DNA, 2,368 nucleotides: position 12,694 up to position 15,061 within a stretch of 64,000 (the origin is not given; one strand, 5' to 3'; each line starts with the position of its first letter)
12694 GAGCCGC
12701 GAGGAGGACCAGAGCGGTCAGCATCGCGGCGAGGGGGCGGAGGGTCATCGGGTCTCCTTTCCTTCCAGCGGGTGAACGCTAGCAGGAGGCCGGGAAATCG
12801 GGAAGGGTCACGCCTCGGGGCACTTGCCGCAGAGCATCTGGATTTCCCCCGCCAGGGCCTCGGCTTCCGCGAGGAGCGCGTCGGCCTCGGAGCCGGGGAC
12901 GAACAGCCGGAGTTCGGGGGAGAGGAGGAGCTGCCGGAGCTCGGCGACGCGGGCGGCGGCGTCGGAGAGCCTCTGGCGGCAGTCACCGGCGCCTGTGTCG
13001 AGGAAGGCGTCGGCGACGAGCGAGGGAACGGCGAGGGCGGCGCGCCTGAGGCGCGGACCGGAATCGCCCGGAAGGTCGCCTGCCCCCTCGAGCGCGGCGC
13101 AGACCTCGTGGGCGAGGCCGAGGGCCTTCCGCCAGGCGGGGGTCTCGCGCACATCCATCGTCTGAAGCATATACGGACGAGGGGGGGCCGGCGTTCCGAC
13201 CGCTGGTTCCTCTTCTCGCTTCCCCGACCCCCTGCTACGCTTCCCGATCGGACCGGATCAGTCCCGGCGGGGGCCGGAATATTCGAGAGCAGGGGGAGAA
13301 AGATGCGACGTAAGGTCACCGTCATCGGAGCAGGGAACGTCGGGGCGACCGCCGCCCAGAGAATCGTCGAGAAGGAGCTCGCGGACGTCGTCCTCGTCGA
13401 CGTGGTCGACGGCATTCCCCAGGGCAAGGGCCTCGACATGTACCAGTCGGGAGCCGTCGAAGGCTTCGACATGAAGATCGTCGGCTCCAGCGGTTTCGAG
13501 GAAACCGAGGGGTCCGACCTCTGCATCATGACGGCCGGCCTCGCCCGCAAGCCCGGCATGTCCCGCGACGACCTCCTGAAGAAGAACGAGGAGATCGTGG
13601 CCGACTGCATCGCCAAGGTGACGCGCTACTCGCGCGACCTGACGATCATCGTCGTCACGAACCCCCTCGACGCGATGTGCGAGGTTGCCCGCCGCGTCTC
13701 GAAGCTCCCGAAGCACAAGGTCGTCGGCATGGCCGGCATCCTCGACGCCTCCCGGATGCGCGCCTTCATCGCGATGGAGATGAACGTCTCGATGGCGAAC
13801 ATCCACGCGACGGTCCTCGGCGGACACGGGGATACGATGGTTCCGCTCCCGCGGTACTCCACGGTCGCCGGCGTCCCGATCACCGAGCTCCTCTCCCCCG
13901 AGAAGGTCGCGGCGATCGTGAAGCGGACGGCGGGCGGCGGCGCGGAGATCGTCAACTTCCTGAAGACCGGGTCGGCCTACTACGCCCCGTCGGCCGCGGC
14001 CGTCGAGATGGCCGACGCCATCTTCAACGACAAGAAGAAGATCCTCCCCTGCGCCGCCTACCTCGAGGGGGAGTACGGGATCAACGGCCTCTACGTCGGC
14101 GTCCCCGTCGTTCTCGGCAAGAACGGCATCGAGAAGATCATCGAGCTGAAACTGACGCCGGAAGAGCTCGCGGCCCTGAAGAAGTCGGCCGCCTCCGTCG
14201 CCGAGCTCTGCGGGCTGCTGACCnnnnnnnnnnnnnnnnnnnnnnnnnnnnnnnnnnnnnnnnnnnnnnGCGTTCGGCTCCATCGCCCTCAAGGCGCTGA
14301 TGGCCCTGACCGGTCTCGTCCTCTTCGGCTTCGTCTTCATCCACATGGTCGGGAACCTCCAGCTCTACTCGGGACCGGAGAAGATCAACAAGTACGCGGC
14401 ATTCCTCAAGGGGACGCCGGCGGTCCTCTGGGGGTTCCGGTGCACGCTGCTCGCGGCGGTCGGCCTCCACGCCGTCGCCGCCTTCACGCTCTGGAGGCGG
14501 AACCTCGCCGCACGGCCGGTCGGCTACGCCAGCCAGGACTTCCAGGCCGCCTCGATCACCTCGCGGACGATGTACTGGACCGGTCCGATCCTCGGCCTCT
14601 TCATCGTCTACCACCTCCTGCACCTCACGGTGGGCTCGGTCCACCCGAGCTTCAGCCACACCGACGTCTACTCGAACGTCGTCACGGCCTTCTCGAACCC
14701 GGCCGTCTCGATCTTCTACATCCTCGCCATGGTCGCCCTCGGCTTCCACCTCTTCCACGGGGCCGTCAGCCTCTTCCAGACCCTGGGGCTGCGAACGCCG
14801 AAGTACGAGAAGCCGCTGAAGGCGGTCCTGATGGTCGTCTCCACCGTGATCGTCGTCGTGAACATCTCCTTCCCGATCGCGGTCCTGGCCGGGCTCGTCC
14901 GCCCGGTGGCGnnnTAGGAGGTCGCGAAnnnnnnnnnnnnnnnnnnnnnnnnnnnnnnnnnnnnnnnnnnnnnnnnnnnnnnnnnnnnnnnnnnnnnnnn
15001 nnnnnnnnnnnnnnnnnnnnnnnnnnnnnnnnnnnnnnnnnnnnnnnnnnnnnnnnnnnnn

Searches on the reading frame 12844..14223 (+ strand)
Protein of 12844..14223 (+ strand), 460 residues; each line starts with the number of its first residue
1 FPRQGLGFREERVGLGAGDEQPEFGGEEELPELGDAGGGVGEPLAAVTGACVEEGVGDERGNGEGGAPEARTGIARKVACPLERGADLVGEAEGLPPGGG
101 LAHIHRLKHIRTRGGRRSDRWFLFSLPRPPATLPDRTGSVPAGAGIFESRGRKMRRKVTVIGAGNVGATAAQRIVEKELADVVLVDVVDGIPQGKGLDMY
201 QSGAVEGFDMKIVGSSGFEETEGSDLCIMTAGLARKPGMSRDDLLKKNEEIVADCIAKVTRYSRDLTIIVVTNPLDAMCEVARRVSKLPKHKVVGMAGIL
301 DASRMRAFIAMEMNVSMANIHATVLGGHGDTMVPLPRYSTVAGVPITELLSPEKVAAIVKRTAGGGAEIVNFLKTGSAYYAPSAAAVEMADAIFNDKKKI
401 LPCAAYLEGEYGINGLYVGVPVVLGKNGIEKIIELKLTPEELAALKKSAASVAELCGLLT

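Call 51: search_protein_families(library=pfam, proteins=[window:12844-14223:+], max_evalue=0.0001)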
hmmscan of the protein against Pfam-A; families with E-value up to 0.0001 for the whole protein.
window:12844-14223:+ (460 aa): 2 families
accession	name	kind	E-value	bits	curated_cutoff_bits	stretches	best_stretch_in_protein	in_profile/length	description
PF00056.29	Ldh_1_N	-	1.4e-34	119.6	27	1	157-295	2-141/141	lactate/malate dehydrogenase, NAD binding domain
PF02866.23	Ldh_1_C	-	2.8e-31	109.3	22.6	1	300-451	3-162/174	lactate/malate dehydrogenase, alpha/beta C-terminal domain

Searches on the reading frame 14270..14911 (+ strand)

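Call 51: search_protein_families(library=pfam, proteins=[window:14270-14911:+], max_evalue=0.0001)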
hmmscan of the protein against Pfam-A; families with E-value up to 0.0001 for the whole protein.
window:14270-14911:+ (214 aa): 1 family
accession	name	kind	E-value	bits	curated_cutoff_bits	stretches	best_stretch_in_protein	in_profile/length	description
PF01127.27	Sdh_cyt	-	2.5e-11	44.2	25.8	1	91-196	16-119/122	Succinate dehydrogenase/Fumarate reductase transmembrane subunit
